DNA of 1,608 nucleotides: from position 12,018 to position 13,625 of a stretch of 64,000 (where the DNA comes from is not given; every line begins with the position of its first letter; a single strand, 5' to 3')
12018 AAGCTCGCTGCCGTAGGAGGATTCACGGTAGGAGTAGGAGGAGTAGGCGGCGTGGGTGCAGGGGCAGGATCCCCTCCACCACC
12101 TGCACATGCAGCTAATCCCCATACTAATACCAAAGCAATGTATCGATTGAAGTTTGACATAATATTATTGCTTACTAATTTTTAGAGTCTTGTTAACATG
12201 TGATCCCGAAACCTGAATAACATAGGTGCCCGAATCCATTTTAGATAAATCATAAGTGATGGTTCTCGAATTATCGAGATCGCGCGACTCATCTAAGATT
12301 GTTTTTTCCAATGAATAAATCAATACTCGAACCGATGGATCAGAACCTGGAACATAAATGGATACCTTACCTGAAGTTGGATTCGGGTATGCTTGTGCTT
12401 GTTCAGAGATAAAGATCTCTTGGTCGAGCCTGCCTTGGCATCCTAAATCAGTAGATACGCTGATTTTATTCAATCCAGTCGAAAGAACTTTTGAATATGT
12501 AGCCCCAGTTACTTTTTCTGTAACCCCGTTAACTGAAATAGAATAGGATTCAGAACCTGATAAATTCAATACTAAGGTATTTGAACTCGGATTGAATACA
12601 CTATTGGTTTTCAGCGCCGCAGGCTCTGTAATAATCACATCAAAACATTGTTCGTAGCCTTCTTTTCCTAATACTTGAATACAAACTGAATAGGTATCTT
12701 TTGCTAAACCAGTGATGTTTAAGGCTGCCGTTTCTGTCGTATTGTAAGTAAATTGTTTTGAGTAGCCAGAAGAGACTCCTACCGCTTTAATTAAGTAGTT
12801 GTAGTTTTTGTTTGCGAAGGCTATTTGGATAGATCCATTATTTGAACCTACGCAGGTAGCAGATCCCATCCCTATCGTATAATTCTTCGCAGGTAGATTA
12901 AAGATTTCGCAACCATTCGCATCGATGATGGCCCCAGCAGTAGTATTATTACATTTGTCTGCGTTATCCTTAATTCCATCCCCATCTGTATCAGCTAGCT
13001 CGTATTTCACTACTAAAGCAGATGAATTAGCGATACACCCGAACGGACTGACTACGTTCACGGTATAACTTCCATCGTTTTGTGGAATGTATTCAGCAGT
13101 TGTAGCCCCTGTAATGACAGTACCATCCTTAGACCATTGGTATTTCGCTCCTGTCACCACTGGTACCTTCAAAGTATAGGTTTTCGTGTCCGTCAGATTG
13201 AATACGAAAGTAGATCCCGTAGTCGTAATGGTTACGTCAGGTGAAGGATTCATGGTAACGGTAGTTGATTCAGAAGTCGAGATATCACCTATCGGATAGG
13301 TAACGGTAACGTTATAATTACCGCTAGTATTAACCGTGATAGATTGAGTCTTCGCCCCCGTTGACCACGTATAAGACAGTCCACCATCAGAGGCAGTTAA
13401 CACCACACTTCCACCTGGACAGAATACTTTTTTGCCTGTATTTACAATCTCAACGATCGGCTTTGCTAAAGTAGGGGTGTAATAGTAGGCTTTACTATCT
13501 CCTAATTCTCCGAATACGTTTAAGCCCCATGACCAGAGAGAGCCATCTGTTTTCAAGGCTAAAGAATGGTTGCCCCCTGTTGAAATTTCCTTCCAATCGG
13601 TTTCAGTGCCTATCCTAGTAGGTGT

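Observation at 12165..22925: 3,586-aa T9SS-exported protein built from 56 RCC1-like propeller blades (four 14-blade blocks)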

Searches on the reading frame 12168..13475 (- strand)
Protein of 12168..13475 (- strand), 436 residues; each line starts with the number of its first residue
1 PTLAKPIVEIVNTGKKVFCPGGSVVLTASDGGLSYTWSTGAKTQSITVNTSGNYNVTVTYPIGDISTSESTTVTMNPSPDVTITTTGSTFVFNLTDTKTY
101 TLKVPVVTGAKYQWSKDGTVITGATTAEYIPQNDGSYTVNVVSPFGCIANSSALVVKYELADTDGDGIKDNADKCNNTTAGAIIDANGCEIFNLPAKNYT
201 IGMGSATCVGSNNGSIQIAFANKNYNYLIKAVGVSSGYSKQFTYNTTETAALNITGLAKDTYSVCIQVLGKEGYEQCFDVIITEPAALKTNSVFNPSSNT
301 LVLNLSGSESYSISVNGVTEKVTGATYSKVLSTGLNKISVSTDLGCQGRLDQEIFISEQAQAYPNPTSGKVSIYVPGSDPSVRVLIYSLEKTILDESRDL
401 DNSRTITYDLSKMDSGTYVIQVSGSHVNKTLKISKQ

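Call 13: search_protein_families(library=pfam, proteins=[window:12168-13475:-], max_evalue=5)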
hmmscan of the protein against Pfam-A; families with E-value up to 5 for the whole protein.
seq(436 aa): 9 families
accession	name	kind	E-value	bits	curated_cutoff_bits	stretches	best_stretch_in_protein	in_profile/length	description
PF18962.6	Por_Secre_tail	-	2.8e-07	31.2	27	1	363-432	2-72/75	Secretion system C-terminal sorting domain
PF22352.2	K319L-like_PKD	-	0.00076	19.9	27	1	16-61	6-57/84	K319L-like, PKD domain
PF02412.23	TSP_3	-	0.017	15.2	25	1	162-178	15-31/36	Thrombospondin type 3 repeat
PF00801.26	PKD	-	0.03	14.8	23.5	1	11-60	4-65/80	PKD domain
PF13573.12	SprB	-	0.037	14.1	28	1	206-218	7-19/37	SprB repeat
PF19119.5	DUF5803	-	0.11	12.5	25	1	24-58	72-106/196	Family of unknown function (DUF5803)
PF18884.5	TSP3_bac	-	0.34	11.2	25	1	162-171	1-10/22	Bacterial TSP3 repeat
PF14020.11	DUF4236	-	0.62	11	27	1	19-63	10-50/55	Protein of unknown function (DUF4236)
PF20550.3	DUF6764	-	1.3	9.4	27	1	20-60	91-131/164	Family of unknown function (DUF6764)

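Call 14: find_homologous_proteins(query=window:12168-13475:-, max_evalue=0.001)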
Query seq(436 aa) (436 aa): 66 proteins with E <= 0.001 among 8000 candidates.
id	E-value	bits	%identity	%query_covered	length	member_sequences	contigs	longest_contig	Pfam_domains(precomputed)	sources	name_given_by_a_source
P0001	5.5e-262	886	100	95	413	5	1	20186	PF18962.8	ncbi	-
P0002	1.0e-257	872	91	100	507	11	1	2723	PF00415.25,PF18962.8,PF13540.13,PF25390.2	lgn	-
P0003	1.3e-231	786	83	100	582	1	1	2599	PF00415.25,PF18962.8,PF13540.13,PF25390.2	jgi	jgi:hypothetical protein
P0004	9.9e-180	615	81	79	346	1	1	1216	PF18962.8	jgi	jgi:hypothetical protein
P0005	3.2e-87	311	52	63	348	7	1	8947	PF18962.8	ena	-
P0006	4.6e-87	310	50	65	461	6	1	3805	PF18962.8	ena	-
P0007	2.3e-86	308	50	65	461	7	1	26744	PF20579.5,PF18962.8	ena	-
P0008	2.5e-86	308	50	65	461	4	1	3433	PF18962.8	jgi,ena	jgi:hypothetical protein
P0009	1.2e-85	306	51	63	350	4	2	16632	PF18962.8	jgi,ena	-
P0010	2.4e-85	305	50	65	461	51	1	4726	PF18962.8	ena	-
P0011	2.5e-85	305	51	64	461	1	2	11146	PF18962.8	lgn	-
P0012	8.1e-85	303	50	63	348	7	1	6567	PF18962.8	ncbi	-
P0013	4.2e-67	245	39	35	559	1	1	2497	PF13895.13,PF00801.27,PF25942.1,PF24312.2,PF19081.7,PF16190.12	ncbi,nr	ncbi:MAG: hypothetical protein NZ108_05595, partial [Bacteroidia bacterium]|nr:hypothetical protein 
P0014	1.1e-62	230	47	56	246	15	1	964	PF18962.8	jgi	jgi:hypothetical protein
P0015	7.4e-54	201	43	63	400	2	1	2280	PF17963.8,PF17892.8,PF18962.8,PF17803.8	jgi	-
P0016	1.3e-53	200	98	23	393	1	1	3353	PF00672.31,PF18962.8,PF00512.32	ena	-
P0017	2.7e-52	196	39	63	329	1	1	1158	PF17963.8,PF17892.8,PF18962.8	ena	-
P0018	9.3e-42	161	40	35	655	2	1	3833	PF13895.13,PF00801.27,PF18962.8,PF08329.17,PF06832.19,PF19081.7,PF18911.7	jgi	jgi:predicted transcriptional regulator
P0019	1.9e-37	147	41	33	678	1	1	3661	PF13585.13,PF24312.2,PF19081.7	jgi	-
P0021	6.3e-36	142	34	63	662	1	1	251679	PF02412.24,PF18962.8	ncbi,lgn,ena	-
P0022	8.7e-31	125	37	35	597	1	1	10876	PF18962.8,PF24312.2,PF19081.7,PF18573.8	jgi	jgi:large repetitive protein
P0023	4.9e-30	122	40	36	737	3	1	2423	PF07495.20,PF13895.13,PF16820.12,PF00801.27,PF27379.1,PF11617.14,PF18962.8,PF06832.19,PF19081.7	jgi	jgi:hypothetical protein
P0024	2.4e-27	114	32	58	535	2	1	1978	PF18962.8,PF02368.25,PF11589.15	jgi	-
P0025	3.4e-27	113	43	33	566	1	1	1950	PF19408.6,PF18962.8,PF19081.7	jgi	jgi:hypothetical protein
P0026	1.3e-25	108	36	56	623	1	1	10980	PF05593.20,PF18676.7,PF18962.8,PF25023.2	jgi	jgi:YD repeat-containing protein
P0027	7.1e-24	102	29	75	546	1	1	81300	PF18676.7,PF18962.8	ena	-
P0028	1.5e-23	101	41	25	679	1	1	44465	PF19081.7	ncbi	-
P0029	3.8e-23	100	35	32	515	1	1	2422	PF13927.13,PF19081.7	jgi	-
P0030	1.1e-22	98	39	24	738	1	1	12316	PF11614.15,PF22352.3,PF25918.1,PF18962.8,PF14452.13,PF02368.25,PF19081.7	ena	-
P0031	4.9e-22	96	36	33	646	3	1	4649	PF11617.14,PF18962.8,PF19081.7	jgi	jgi:hypothetical protein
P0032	6.2e-22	96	39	35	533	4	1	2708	PF13573.13,PF13585.13,PF25942.1,PF06832.19,PF19081.7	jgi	jgi:gliding motility-associated-like protein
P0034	8.3e-20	89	45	18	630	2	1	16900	PF11617.14,PF18962.8,PF19081.7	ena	-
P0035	2.8e-19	87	29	38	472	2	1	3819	PF13895.13,PF13927.13,PF18962.8,PF06832.19,PF19081.7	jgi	-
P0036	3.8e-19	87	32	42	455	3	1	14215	PF19406.6,PF07495.20,PF23967.2,PF13895.13,PF16820.12,PF18962.8,PF19081.7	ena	-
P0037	1.9e-18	84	35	32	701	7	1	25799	PF13895.13,PF18962.8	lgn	-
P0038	5.6e-16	76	36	31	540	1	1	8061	PF13895.13,PF13927.13,PF18962.8,PF19081.7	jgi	jgi:hypothetical protein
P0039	7.3e-16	76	56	10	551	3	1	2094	PF00801.27,PF13585.13,PF19081.7,PF18911.7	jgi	jgi:gliding motility-associated-like protein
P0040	3.2e-15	74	26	71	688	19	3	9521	PF18962.8,PF19081.7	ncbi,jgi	ncbi:MAG: T9SS type A sorting domain-containing protein [Bacteroidota bacterium]|jgi:hypothetical pr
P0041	7.4e-14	69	38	35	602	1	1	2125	PF12740.15,PF18962.8,PF07224.18,PF19081.7,PF12146.16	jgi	jgi:pimeloyl-ACP methyl ester carboxylesterase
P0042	2.9e-12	64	27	96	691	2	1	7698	PF18962.8,PF19081.7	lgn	-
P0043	1.1e-10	59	35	33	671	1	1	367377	PF00801.27,PF20009.5,PF18962.8,PF18911.7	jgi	jgi:PKD repeat protein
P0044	1.2e-10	59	35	31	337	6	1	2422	PF18962.8,PF19081.7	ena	-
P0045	1.6e-10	58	32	30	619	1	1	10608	PF13573.13,PF25942.1,PF18962.8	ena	-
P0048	1.6e-8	52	35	37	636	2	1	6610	PF18962.8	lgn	-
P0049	4.1e-8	50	33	27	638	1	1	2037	PF16820.12,PF13385.14,PF18962.8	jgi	-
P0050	8.0e-8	49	31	31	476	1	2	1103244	PF13895.13,PF16820.12,PF13927.13,PF19081.7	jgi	jgi:hypothetical protein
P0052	3.0e-7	47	35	34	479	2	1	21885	PF13573.13,PF18962.8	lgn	-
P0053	2.3e-6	45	39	17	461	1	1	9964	PF19081.7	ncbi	ncbi:PKD domain protein, partial [Ostertagia ostertagi]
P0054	1.1e-5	42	29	30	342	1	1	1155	PF18962.8,PF24312.2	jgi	jgi:hypothetical protein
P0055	1.3e-5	42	35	26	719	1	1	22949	PF13385.14,PF18962.8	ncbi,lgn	-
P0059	2.3e-5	41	31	37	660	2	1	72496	PF00801.27,PF18962.8,PF18911.7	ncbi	ncbi:MAG: PKD domain-containing protein [Bacteroidia bacterium]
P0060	5.4e-5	40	33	27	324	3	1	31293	PF00801.27,PF18962.8,PF18911.7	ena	-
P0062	1.7e-4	38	30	36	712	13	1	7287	PF13895.13,PF18962.8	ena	-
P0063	1.8e-4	38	35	30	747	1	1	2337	PF22352.3,PF00801.27,PF19081.7,PF18911.7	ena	-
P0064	2.1e-4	38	31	36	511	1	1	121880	PF13895.13,PF18962.8,PF19081.7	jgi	jgi:hypothetical protein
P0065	2.9e-4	38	30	28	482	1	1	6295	PF19081.7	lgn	-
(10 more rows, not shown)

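Call 15: find_encoding_contigs(protein=P0001, flank=10000, max_places=4)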
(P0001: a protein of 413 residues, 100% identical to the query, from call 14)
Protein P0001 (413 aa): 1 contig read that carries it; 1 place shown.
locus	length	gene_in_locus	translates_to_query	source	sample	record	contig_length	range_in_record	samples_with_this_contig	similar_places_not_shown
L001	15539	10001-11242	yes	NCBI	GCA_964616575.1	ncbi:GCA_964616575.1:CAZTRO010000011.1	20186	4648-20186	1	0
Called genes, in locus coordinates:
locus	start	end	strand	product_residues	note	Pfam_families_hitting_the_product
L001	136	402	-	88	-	-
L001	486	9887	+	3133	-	-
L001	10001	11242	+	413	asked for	PF18962:Por_Secre_tail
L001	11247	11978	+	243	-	-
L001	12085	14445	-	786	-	PF17389:Bac_rhamnosid6H (faint)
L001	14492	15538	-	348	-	?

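Call 37: find_encoding_contigs(protein=P0007, flank=6000, max_places=3)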
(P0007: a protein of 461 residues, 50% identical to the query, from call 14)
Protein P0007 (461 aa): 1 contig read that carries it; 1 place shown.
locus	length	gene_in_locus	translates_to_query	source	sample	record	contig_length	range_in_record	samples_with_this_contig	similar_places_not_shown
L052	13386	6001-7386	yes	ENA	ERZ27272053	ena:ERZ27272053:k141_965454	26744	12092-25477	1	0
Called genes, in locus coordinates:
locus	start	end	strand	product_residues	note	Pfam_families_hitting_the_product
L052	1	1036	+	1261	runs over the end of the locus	-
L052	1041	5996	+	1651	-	-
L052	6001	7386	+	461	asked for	PF20579:LapA (faint), PF18962:Por_Secre_tail (weak)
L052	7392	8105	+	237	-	-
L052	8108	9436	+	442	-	PF00041:fn3 (faint), PF16974:NAR2 (faint)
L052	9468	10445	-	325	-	PF11751:PorP_SprF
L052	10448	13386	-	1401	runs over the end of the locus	?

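Call 38: find_encoding_contigs(protein=P0021, flank=6000, max_places=3)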
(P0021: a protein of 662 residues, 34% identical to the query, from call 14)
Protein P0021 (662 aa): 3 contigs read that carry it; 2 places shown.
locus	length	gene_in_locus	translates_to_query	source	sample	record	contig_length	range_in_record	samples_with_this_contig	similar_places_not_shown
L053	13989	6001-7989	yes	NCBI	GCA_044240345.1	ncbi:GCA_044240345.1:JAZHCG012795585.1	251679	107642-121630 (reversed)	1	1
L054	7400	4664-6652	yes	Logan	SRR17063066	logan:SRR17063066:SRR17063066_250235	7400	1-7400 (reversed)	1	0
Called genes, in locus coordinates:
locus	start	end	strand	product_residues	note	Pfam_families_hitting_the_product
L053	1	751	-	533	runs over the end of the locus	PF00595:PDZ (weak), PF13180:PDZ_2, PF17820:PDZ_6 (weak), PF03572:Peptidase_S41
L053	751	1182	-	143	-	PF00383:dCMP_cyt_deam_1, PF14437:MafB19-deam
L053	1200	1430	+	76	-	-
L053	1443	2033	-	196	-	PF13795:HupE_UreJ_2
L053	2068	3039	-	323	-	PF01370:Epimerase, PF02719:Polysacc_synt_2 (faint), PF04321:RmlD_sub_bind, PF16363:GDP_Man_Dehyd, PF07993:NAD_binding_4 (weak)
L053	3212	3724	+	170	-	-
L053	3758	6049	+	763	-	PF15902:Sortilin-Vps10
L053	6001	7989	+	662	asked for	PF02412:TSP_3, PF18962:Por_Secre_tail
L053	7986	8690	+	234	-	-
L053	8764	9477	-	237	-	PF13428:TPR_14 (faint)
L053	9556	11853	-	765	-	PF04389:Peptidase_M28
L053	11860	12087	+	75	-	-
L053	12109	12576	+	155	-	PF00571:CBS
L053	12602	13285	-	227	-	-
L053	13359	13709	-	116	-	-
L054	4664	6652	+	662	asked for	PF02412:TSP_3, PF18962:Por_Secre_tail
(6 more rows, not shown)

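Call 39: find_encoding_contigs(protein=P0009, flank=6000, max_places=3)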
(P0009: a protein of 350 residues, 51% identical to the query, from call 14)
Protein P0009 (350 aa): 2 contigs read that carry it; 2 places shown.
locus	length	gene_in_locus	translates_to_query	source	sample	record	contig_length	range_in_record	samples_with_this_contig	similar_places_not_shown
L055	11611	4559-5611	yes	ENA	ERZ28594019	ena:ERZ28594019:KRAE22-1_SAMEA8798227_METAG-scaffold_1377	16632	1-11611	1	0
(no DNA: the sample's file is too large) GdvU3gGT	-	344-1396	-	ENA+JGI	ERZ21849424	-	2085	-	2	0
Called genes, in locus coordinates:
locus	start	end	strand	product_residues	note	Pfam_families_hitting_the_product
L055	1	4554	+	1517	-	?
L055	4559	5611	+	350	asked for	PF18962:Por_Secre_tail (weak)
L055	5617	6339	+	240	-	PF01108:Tissue_fac (weak)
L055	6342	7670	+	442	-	PF16974:NAR2 (faint)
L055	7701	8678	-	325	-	PF11751:PorP_SprF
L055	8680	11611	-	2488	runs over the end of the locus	PF05345:He_PIG, PF13585:CHU_C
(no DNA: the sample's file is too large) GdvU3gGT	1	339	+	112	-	?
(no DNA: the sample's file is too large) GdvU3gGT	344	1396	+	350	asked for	PF18962:Por_Secre_tail (weak)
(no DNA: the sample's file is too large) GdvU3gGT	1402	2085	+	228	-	?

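Call 68: predict_structure(alignment_id=A4)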
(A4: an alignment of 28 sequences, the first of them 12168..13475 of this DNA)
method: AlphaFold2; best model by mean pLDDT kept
length: 436 residues; sequences in the alignment: 28
mean_pLDDT: 83.8   pTM: 0.46
mean pLDDT of the five models: 83.8, 81.9, 81.2, 78.9, 75.1
residues with pLDDT >= 90: 133; 70-90: 263; 50-70: 26; < 50: 14
segments of 3 or more residues with pLDDT < 50: 88-98
pLDDT, mean of each block of 10 residues (from residue 1): 64 76 85 89 90 90 85 86 68 47 89 94 91 88 89 78 71 75 75 75 75 88 88 90 85 89 90 83 86 92 92 92 93 89 83 85 69 87 91 91 88 86 87 84
secondary structure, 60 per line:
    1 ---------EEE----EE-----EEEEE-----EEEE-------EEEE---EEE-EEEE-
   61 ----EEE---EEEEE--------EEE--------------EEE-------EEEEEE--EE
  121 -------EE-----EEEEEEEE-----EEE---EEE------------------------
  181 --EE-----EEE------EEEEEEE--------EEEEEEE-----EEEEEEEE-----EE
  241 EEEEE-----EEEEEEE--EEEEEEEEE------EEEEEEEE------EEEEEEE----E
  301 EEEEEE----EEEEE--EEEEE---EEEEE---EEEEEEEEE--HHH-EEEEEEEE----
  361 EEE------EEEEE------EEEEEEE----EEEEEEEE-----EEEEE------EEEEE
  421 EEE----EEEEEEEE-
elements in order: E10-12 E24-28 E34-37 E45-48 E52-54 E56-59 E65-67 E71-75 E84-86 E101-103 E111-116 E135-142 E148-150 E154-156 E190-192 E199-205 E214-220 E226-233 E239-245 E251-257 E260-268 E275-282 E289-295 E300-306 E311-315 E318-322 E326-330 E334-342 E349-356 E361-363 E370-374 E381-387 E392-399 E405-409 E416-423 E428-435

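Call 72: fold_search(model_id=the predicted structure, library=pdb)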
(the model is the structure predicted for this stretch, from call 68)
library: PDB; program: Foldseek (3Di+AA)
matches with E <= 10: 1896; with E <= 0.001: 251
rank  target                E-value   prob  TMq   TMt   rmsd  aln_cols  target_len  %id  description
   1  9flp_A                3.4e-14  1.00  0.23  0.12  27.9       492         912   16  CryoEM structure of the neck (1403-2314) in the grappling hook protein A (GhpA) in the bacterium Aureispira sp. CCB-QB (released 2024-10-16)
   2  8qy5_A                1.0e-09  1.00  0.18  0.15  19.8       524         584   12  Structure of interleukin 6. (released 2024-02-21)
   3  8v2b_B                1.1e-09  1.00  0.18  0.14  19.5       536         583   12  Cryo-EM structure of mouse type II OSM receptor complex: model for full extracellular assembly (released 2024-11-20)
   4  6grs_B                1.2e-09  1.00  0.18  0.14  22.9       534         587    9  Paired immunoglobulin-like receptor B (PirB) or Leukocyte immunoglobulin-like receptor subfamily B member 3 (LILRB3) f (released 2019-02-06)
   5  8qy6_A                1.8e-09  1.00  0.18  0.14  19.8       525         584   12  Structure of interleukin 6 (gp130 P496L mutant). (released 2024-02-21)
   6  6grt_B                1.9e-09  1.00  0.18  0.14  26.7       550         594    9  Paired immunoglobulin-like receptor B (PirB) or Leukocyte immunoglobulin-like receptor subfamily B member 3 (LILRB3) f (released 2019-02-06)
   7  8qy4_C                2.8e-09  1.00  0.17  0.14  19.8       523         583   12  Structure of interleukin 11 (gp130 P496L mutant). (released 2024-02-21)
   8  3l5h_A                3.0e-09  1.00  0.17  0.14  20.8       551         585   12  Crystal structure of the full ectodomain of human gp130: New insights into the molecular assembly of receptor complexe (released 2010-05-19)
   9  2jll                  4.6e-09  1.00  0.30  0.32  14.0       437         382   12  Crystal structure of NCAM2 IgIV-FN3II (released 2009-11-17)
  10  5k6w_A                6.1e-09  1.00  0.23  0.22  32.3       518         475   11  Sidekick-1 immunoglobulin domains 1-5 (released 2016-09-28)
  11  6grt_A                6.4e-09  1.00  0.18  0.14  27.9       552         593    8  Paired immunoglobulin-like receptor B (PirB) or Leukocyte immunoglobulin-like receptor subfamily B member 3 (LILRB3) f (released 2019-02-06)
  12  8oe0_D                6.4e-09  1.00  0.17  0.13  19.7       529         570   10  Cryo-EM structure of a pre-dimerized murine IL-12 complete extracellular signaling complex (Class 2). (released 2024-02-07)
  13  9ba4_A                9.0e-09  1.00  0.25  0.13  19.6       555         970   10  Full-length cross-linked Contactin 2 (CNTN2) (released 2024-07-17)
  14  8k53_A                1.3e-08  1.00  0.29  0.19  18.1       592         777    8  Structure of the Dimeric Human CNTN2 Ig 1-6-FNIII 1-2 Domain in an Asymmetric State (released 2023-12-06)
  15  6grq_A                1.6e-08  1.00  0.18  0.15  27.2       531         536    9  Paired immunoglobulin-like receptor B (PirB) or Leukocyte immunoglobulin-like receptor subfamily B member 3 (LILRB3) f (released 2019-02-06)
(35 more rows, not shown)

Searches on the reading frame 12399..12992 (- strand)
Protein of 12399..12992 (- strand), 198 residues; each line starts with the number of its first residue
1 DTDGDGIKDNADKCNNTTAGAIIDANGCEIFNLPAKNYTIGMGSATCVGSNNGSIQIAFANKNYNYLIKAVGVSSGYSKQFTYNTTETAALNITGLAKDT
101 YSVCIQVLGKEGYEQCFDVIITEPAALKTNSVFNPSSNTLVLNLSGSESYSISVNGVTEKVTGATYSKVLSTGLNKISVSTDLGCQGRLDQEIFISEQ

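Call 80: find_homologous_proteins(query=window:12399-12992:-, max_evalue=0.00001)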
Query seq(198 aa) (198 aa): 1 proteins with E <= 0.00001 among 145 candidates.
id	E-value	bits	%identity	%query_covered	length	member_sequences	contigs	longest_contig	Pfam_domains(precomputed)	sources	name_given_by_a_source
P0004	4.9e-104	364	85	100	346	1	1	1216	PF18962.8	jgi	jgi:hypothetical protein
